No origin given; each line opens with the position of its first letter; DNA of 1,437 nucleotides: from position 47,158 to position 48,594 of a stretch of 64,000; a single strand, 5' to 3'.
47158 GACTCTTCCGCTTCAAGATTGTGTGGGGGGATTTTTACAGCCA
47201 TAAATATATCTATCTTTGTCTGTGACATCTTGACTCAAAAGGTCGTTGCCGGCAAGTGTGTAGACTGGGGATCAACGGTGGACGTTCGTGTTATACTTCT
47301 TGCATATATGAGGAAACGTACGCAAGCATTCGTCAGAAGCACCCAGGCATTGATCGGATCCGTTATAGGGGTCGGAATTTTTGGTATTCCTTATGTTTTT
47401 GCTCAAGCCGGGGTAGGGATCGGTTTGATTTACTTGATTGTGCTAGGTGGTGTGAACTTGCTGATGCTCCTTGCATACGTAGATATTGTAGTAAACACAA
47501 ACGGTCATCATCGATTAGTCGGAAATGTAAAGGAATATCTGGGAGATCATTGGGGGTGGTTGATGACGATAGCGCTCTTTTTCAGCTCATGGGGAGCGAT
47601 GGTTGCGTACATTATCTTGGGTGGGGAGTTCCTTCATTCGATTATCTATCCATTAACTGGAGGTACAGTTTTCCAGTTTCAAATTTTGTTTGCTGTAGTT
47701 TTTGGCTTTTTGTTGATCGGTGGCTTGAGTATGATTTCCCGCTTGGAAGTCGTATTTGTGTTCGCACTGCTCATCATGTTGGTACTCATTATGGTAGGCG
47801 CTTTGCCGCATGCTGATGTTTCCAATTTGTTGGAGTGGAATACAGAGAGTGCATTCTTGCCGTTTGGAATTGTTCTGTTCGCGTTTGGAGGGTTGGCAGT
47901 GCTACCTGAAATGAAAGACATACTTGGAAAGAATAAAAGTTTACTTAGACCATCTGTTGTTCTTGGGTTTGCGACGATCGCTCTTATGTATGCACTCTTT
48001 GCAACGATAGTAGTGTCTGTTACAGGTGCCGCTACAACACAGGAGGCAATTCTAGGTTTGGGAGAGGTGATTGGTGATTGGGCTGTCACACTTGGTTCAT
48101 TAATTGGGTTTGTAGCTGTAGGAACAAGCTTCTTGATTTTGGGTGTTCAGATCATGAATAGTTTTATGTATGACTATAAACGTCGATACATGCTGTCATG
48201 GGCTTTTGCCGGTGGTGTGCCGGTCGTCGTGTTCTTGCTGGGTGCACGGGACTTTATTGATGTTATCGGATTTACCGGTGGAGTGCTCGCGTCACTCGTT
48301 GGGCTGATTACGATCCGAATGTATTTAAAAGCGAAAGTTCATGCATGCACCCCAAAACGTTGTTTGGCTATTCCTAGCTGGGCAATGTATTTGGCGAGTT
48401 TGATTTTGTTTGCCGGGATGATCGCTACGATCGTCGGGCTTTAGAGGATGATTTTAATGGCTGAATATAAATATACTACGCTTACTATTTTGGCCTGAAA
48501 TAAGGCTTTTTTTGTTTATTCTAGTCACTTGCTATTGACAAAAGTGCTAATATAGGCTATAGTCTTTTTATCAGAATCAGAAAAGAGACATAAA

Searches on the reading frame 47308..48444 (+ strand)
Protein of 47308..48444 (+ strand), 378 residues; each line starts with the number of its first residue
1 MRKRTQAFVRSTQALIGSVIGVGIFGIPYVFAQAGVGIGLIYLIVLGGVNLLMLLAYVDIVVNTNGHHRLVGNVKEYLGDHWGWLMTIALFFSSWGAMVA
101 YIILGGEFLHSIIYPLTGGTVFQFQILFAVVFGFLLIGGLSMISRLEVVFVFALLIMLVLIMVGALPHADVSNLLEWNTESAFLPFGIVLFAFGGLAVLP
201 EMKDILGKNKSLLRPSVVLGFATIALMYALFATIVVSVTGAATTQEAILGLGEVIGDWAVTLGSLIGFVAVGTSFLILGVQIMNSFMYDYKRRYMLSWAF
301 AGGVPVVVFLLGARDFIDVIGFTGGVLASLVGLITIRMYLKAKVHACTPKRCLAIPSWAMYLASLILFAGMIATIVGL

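Call 32: find_homologous_proteins(query=window:47311-48444:+, max_evalue=1e-40)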
Query window:47311-48444:+ (377 aa): 71 proteins with E <= 1e-40 among 8000 candidates.
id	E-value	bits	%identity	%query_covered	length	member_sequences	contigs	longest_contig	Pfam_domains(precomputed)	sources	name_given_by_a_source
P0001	4.0e-199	680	85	100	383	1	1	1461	PF01490.25,PF03222.20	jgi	jgi:amino acid permease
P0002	1.1e-192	658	82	100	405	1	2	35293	PF01490.25,PF03222.20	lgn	-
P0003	1.2e-189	648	82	98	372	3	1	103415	PF01490.25,PF03222.20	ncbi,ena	-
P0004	7.2e-184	629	77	100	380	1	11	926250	PF01490.25,PF03222.20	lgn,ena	-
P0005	2.9e-137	476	61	100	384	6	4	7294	PF01490.25,PF03222.20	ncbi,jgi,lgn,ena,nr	ncbi:hypothetical protein COV03_03620 [Candidatus Uhrbacteria bacterium CG10_big_fil_rev_8_21_14_0_1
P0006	4.9e-137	475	60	99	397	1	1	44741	PF01490.25,PF03222.20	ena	-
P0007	8.1e-133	461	57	99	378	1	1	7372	PF01490.25,PF03222.20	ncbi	-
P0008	6.9e-129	449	58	100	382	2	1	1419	PF01490.25,PF03222.20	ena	-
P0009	9.1e-127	442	56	98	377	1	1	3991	PF01490.25,PF03222.20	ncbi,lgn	-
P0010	5.4e-126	439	56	100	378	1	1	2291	PF01490.25,PF03222.20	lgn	-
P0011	8.5e-126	438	56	100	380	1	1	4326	PF01490.25,PF03222.20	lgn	-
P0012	9.8e-126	438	56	99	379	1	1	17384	PF01490.25,PF03222.20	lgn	-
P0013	8.6e-125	435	55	99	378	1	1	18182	PF01490.25,PF03222.20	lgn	-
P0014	1.3e-123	431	56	100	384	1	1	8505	PF01490.25,PF13520.13,PF03222.20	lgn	-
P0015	2.5e-123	430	56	100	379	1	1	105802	PF01490.25,PF03222.20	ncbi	ncbi:MAG: aromatic amino acid transport family protein [bacterium]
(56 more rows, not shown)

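Call 33: find_encoding_contigs(protein=P0002, flank=4000, max_places=4)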
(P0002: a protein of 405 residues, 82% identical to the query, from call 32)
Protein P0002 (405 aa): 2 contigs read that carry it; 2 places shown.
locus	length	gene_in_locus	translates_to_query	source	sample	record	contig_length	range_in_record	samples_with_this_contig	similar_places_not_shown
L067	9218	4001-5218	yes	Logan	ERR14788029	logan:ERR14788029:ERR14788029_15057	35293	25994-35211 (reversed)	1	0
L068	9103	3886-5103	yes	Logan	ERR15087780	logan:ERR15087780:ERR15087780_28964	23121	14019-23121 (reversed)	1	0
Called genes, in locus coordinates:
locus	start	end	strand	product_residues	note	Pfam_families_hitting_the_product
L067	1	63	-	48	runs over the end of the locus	?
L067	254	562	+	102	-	PF00829:Ribosomal_L21p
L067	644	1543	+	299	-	-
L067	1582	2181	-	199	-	PF21176:RecR_HhH, PF13662:Toprim_4, PF21175:RecR_C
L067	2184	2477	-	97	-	PF02575:YbaB_DNA_bd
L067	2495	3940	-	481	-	PF00772:DnaB, PF03796:DnaB_C, PF13481:AAA_25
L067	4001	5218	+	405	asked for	PF01490:Aa_trans, PF03222:Trp_Tyr_perm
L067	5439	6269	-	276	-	PF00763:THF_DHG_CYH, PF02882:THF_DHG_CYH_C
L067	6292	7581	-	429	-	PF00464:SHMT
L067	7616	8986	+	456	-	PF01225:Mur_ligase, PF08245:Mur_ligase_M, PF02875:Mur_ligase_C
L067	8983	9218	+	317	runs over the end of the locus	PF01565:FAD_binding_4, PF02873:MurB_C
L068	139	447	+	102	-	PF00829:Ribosomal_L21p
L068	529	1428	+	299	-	-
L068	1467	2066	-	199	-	PF21176:RecR_HhH, PF13662:Toprim_4, PF21175:RecR_C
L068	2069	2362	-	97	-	PF02575:YbaB_DNA_bd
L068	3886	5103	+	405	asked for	PF01490:Aa_trans, PF03222:Trp_Tyr_perm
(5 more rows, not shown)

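Call 34: find_encoding_contigs(protein=P0004, flank=4000, max_places=6)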
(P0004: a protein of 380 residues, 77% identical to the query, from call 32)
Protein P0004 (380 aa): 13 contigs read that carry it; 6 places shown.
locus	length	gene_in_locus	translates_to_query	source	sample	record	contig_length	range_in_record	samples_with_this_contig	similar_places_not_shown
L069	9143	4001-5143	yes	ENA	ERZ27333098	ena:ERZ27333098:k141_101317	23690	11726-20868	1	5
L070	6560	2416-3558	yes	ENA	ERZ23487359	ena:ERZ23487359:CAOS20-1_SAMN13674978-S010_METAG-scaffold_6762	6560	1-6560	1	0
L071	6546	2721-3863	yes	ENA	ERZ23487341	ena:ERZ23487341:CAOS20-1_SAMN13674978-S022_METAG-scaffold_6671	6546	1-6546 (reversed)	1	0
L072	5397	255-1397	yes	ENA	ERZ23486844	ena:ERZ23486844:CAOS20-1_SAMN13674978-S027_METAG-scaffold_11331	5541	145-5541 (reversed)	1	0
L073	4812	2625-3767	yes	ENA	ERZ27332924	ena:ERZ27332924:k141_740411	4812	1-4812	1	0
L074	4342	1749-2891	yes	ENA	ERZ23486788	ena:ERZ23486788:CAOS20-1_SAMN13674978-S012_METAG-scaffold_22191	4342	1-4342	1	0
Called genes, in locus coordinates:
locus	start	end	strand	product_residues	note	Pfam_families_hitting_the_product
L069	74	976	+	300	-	-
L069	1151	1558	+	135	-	-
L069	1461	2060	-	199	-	PF21176:RecR_HhH, PF01751:Toprim (weak), PF13662:Toprim_4, PF21175:RecR_C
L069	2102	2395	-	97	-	PF02575:YbaB_DNA_bd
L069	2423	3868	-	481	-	PF00772:DnaB, PF03796:DnaB_C, PF13481:AAA_25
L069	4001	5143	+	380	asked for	PF01490:Aa_trans, PF03222:Trp_Tyr_perm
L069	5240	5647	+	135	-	-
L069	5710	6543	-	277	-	PF00763:THF_DHG_CYH, PF02882:THF_DHG_CYH_C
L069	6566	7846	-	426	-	PF00464:SHMT, PF00155:Aminotran_1_2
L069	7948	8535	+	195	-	-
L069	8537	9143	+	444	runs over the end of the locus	PF01225:Mur_ligase, PF08245:Mur_ligase_M, PF02875:Mur_ligase_C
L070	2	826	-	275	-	?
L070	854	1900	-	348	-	PF13481:AAA_25, PF03796:DnaB_C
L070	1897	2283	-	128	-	PF00772:DnaB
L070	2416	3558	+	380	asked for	PF01490:Aa_trans, PF03222:Trp_Tyr_perm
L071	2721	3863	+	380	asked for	PF01490:Aa_trans, PF03222:Trp_Tyr_perm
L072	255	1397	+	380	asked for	PF01490:Aa_trans, PF03222:Trp_Tyr_perm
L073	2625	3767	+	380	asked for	PF01490:Aa_trans, PF03222:Trp_Tyr_perm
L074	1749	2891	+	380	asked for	PF01490:Aa_trans, PF03222:Trp_Tyr_perm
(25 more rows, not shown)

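Call 45: find_encoding_contigs(protein=window:47311-48444:+, flank=2500, max_places=10)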
Protein window:47311-48444:+ (377 aa): no gene with exactly this product is on record in the collection.

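Call 47: find_encoding_contigs(protein=window:47308-48444:+, flank=2500, max_places=10)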
Protein window:47308-48444:+ (378 aa): 5 contigs read that carry it; 4 places shown.
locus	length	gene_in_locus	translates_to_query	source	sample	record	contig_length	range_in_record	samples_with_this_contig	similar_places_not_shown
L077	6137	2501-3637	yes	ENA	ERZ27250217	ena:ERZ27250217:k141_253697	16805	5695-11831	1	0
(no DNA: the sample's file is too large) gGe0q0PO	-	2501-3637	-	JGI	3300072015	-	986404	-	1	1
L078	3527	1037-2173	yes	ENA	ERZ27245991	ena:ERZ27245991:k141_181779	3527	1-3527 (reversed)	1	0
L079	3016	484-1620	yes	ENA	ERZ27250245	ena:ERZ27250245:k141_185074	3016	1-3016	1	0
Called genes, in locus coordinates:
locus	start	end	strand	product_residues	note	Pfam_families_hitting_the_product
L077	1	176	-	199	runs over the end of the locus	PF21176:RecR_HhH, PF01751:Toprim (weak), PF13662:Toprim_4, PF21175:RecR_C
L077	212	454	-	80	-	PF02575:YbaB_DNA_bd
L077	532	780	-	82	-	PF05635:23S_rRNA_IVP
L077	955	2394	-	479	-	PF00772:DnaB, PF13481:AAA_25, PF03796:DnaB_C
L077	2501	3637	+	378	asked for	PF01490:Aa_trans, PF03222:Trp_Tyr_perm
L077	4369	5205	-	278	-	PF00763:THF_DHG_CYH, PF02882:THF_DHG_CYH_C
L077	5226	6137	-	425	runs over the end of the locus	PF00464:SHMT, PF00155:Aminotran_1_2 (weak)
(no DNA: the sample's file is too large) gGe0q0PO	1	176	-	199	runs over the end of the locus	PF21176:RecR_HhH, PF01751:Toprim (weak), PF13662:Toprim_4, PF21175:RecR_C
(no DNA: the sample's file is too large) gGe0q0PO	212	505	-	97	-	PF02575:YbaB_DNA_bd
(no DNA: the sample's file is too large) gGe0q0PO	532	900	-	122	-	PF05635:23S_rRNA_IVP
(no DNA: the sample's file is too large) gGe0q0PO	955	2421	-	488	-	PF00772:DnaB, PF13481:AAA_25, PF03796:DnaB_C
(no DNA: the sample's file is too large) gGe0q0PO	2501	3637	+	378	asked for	PF01490:Aa_trans, PF03222:Trp_Tyr_perm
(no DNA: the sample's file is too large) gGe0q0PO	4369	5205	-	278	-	PF00763:THF_DHG_CYH, PF02882:THF_DHG_CYH_C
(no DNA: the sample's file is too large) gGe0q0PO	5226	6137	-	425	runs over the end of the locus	PF00464:SHMT, PF00155:Aminotran_1_2 (weak)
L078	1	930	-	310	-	?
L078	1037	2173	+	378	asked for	PF01490:Aa_trans, PF03222:Trp_Tyr_perm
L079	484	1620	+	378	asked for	PF01490:Aa_trans, PF03222:Trp_Tyr_perm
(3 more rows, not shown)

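Call 58: find_encoding_contigs(protein=P0001, flank=2000, max_places=4)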
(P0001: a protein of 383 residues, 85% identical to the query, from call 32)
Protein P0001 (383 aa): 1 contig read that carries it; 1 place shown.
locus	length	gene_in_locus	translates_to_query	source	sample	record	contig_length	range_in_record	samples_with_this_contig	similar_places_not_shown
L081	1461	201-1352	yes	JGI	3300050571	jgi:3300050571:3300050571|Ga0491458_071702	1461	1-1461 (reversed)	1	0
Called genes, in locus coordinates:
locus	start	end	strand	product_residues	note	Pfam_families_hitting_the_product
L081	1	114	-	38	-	?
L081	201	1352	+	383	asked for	PF01490:Aa_trans, PF03222:Trp_Tyr_perm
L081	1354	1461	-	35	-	?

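Call 65: list_cluster_members(proteins=[window:47308-48444:+, window:49175-50011:-])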
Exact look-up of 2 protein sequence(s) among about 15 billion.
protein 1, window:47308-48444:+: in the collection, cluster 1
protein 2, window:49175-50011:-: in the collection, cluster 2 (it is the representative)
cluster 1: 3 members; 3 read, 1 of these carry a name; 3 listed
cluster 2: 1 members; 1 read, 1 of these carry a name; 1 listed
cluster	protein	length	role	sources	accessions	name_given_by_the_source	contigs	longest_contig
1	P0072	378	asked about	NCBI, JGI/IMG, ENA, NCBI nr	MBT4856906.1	hypothetical protein HON52_01830 [Candidatus Uhrbacteria bacterium] | tyrosine-specific transport protein | hypothetical protein [Candidatus Uhrbacteria bacterium]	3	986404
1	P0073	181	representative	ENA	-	-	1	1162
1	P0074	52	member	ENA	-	-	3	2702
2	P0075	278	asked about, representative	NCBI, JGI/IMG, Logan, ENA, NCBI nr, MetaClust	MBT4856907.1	bifunctional methylenetetrahydrofolate dehydrogenase/methenyltetrahydrofolate ... | methylenetetrahydrofolate dehydrogenase (NADP+) / methenyltetrahydrofolate cyclohydrolase | \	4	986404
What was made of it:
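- NCBI protein accessions for the permease and FolD are consecutive, so no protein was annotated between them (call 65).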
